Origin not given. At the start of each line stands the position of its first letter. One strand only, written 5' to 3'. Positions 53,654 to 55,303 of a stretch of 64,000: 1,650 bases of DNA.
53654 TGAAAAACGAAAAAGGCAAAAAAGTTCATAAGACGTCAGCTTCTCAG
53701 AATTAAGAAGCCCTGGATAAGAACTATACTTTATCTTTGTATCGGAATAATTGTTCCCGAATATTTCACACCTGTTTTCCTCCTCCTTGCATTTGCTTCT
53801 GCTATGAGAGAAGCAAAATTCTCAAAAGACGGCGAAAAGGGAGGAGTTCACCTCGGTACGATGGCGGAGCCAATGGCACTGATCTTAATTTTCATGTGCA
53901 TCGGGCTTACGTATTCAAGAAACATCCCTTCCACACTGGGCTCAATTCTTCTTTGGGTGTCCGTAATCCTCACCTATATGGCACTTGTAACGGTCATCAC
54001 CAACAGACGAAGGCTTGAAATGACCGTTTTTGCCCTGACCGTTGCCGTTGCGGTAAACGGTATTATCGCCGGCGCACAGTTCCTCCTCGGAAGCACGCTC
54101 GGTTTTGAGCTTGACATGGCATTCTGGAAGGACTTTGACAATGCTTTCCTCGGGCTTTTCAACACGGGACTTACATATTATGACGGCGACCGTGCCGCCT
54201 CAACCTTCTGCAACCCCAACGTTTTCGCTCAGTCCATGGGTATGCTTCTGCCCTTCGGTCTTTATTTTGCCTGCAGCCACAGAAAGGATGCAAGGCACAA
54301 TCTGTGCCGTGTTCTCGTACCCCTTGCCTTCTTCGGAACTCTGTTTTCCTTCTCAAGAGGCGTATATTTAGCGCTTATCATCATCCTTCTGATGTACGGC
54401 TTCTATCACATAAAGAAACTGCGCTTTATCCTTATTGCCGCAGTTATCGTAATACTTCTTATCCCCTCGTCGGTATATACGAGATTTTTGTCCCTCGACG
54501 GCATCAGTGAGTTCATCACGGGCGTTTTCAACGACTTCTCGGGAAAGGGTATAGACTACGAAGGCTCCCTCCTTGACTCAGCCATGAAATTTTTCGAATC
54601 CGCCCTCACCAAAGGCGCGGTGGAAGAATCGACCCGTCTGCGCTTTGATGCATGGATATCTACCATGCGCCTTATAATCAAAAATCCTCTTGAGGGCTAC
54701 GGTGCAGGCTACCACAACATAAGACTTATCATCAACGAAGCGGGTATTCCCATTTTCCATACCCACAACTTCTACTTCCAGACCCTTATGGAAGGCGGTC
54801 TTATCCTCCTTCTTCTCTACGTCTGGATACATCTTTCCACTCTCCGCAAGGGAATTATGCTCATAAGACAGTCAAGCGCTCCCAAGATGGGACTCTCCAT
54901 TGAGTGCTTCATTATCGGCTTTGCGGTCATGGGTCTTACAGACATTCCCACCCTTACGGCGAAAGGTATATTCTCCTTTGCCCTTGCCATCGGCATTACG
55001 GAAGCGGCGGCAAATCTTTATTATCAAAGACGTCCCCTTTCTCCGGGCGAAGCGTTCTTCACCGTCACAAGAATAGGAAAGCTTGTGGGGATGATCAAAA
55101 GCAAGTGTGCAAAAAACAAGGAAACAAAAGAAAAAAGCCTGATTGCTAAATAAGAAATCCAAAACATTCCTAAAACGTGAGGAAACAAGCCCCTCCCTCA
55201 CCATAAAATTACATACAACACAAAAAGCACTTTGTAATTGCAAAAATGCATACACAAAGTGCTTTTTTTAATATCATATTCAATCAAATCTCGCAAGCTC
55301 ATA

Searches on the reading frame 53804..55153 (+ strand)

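Call 76: search_protein_families(library=pfam, proteins=[window:53804-55153:+], max_evalue=0.001)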
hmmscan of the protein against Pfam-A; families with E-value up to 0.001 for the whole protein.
window:53804-55153:+ (449 aa): 1 family
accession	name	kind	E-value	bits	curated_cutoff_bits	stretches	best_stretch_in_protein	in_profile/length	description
PF04932.20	Wzy_C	-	2.8e-21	76.3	31.7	1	174-340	5-149/149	O-Antigen ligase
